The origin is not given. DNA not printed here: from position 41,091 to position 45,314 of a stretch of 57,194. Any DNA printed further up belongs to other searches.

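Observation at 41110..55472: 14-kb translationally coupled operon placing a MoxR-DUF58-transglutaminase-like module inside a HAAT-type ABC importer gene set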

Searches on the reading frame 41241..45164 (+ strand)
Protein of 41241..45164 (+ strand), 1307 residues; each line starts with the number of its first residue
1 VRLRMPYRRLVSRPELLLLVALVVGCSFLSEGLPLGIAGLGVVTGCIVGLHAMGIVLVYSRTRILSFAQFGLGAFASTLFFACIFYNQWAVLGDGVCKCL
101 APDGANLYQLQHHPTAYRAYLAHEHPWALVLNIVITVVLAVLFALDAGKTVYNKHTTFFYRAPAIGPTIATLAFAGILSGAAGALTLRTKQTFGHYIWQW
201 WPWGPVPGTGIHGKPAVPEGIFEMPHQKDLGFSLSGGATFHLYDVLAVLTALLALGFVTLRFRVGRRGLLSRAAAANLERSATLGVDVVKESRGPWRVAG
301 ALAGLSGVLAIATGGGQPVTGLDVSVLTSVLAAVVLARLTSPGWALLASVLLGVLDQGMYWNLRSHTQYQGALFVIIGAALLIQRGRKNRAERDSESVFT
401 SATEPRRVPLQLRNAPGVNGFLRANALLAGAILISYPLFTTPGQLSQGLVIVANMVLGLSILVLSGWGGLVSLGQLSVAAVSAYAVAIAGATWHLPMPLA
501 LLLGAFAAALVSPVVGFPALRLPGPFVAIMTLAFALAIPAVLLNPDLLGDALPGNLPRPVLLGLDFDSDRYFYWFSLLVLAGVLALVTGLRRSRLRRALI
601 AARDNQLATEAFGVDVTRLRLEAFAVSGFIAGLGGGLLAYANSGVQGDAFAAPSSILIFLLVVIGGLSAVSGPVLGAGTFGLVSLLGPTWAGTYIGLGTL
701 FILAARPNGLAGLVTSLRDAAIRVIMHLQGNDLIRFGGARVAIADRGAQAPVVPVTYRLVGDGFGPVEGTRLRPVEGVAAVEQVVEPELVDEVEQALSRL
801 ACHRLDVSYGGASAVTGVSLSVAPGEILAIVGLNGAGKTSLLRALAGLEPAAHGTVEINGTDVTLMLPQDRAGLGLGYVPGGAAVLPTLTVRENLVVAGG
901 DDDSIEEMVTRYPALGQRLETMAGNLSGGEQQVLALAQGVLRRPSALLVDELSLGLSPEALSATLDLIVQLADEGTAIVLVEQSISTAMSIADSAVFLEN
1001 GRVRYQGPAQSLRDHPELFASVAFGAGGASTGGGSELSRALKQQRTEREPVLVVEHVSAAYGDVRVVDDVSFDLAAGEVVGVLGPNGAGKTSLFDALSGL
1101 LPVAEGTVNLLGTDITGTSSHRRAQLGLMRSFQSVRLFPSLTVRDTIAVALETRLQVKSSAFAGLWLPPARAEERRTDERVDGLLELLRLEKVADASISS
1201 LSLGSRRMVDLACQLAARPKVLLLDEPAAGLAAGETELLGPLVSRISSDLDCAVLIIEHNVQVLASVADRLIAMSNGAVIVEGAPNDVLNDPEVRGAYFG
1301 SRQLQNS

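Call 5: search_protein_families(library=pfam, proteins=[window:41241-45164:+], max_evalue=0.01)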
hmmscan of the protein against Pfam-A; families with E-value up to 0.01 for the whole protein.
window:41241-45164:+ (1307 aa): 18 families
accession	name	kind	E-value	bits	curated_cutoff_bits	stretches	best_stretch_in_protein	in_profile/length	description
PF00005.33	ABC_tran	-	2.6e-57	193.7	25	2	1068-1228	2-136/137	ABC transporter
PF02653.21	BPD_transp_2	-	9.4e-36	123.8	26.8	2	455-693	13-252/269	Branched-chain amino acid transport system / permease component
PF13304.12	AAA_21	-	4.2e-18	66.9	27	2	1080-1178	2-111/304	AAA domain, putative AbiEii toxin, Type IV TA system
PF13476.12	AAA_23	-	1.1e-08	36.4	27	1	1065-1098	8-40/201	AAA domain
PF02463.25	SMC_N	-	2.2e-07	31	40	0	1078-1098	25-45/220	RecF/RecN/SMC N terminal domain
PF13555.12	AAA_29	-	5.9e-07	29.6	27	1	1071-1101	16-46/61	P-loop containing region of AAA domain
PF20703.3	nSTAND1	-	2.2e-05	24.7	27.1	0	813-861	21-68/379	Novel STAND NTPase 1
PF12399.14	BCA_ABC_TP_C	-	4.6e-05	23.4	25.5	1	1279-1301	2-24/27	Branched-chain amino acid ATP-binding cassette transporter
PF13191.12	AAA_16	-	6.7e-05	23.9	32.6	1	826-976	25-160/167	AAA ATPase domain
PF13514.12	AAA_27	-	8.2e-05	22.7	22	0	1070-1101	19-50/206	AAA domain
PF13401.12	AAA_22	-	0.00027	21.7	27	0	826-980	6-120/130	AAA domain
PF03193.22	RsgA_GTPase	-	0.0013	19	30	0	790-850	72-131/174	RsgA GTPase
PF01078.27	Mg_chelatase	-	0.0035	17.2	20.3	0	1080-1122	25-68/207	Magnesium chelatase, subunit ChlI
PF13604.12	AAA_30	-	0.0038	17.4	27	0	826-861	19-47/191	AAA domain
PF01926.29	MMR_HSR1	-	0.0044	17.6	21.9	0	829-848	3-22/113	50S ribosome-binding GTPase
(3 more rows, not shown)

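Call 7: search_protein_families(library=ncbifam, proteins=[window:41241-45164:+], max_evalue=0.01)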
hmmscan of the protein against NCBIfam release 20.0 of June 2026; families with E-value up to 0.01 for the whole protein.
window:41241-45164:+ (1307 aa): 196 families (the best 25 are shown)
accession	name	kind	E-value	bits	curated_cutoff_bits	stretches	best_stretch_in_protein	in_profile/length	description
TIGR03410.1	urea_trans_UrtE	equivalog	4.1e-86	288.2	285.8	2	801-1013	2-220/230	urea ABC transporter ATP-binding subunit UrtE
NF008449.1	PRK11300.1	equivalog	6e-80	268.2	362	3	1049-1301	3-254/255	high-affinity branched-chain amino acid ABC transporter ATP-binding protein LivG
TIGR04406.1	LPS_export_lptB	equivalog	1.1e-79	267.1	240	2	1052-1301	2-235/239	LPS export ABC transporter ATP-binding protein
TIGR03411.1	urea_trans_UrtD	equivalog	6e-79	265.1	304.1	2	1051-1300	2-241/242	urea ABC transporter ATP-binding protein UrtD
NF047930.1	ABC_ATP_B6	equivalog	1.6e-66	225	670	2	804-1128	7-345/510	putative B6 ABC transporter ATP-binding protein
TIGR00968.1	3a0106s01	subfamily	2.2e-65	220.5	342.75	2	1053-1293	2-223/237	sulfate ABC transporter ATP-binding protein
TIGR01188.1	drrA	subfamily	4.2e-65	220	312.45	2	1060-1288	2-211/302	daunorubicin resistance ABC transporter, ATP-binding protein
TIGR03265.1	PhnT2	equivalog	4.2e-64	217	457.7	2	1050-1294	3-228/353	putative 2-aminoethylphosphonate ABC transporter ATP-binding protein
NF008626.0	PRK11614.1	equivalog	1.4e-60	204.7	441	2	800-1007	6-219/237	high-affinity branched-chain amino acid ABC transporter ATP-binding protein LivF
TIGR03864.1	PQQ_ABC_ATP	hypoth_equivalog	3.2e-60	203.5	302.25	2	1052-1292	2-223/236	ABC transporter, ATP-binding subunit, PQQ-dependent alcohol dehydrogenase system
NF008144.0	PRK10895.1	equivalog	3e-58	197.1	381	2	1052-1301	4-237/241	LPS export ABC transporter ATP-binding protein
NF011967.0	PRK15439.1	equivalog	8.5e-58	196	586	2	1042-1290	2-229/510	autoinducer 2 ABC transporter ATP-binding protein LsrA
TIGR03873.1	F420-0_ABC_ATP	hypoth_equivalog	2e-55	187.9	372.4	2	1052-1298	2-234/256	putative F420-0 ABC transporter ATP-binding protein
TIGR03258.1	PhnT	equivalog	2.6e-55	187.9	499.15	2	1052-1295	9-234/359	2-aminoethylphosphonate ABC transport system ATP-binding subunit PhnT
NF010068.0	PRK13548.1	equivalog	9.3e-55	185.5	261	2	1050-1298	4-240/261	heme ABC transporter ATP-binding protein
NF033858.1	ABC2_perm_RbbA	equivalog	2e-53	181.5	1050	1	803-1290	5-486/909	ribosome-associated ATPase/putative transporter RbbA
TIGR02315.1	ABC_phnC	equivalog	4.9e-53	180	266.1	2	1051-1290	1-235/243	phosphonate ABC transporter ATP-binding protein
NF010060.0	PRK13537.1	equivalog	8e-53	179.3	521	2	1044-1290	8-235/314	nodulation factor ABC transporter ATP-binding protein NodI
NF010059.0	PRK13536.1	equivalog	6.3e-52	176.4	549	2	1052-1290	44-263/342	nodulation factor ABC transporter ATP-binding protein NodI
TIGR01288.1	nodI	equivalog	9e-49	166.1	424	2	1056-1290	9-224/303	nodulation factor ABC transporter ATP-binding protein NodI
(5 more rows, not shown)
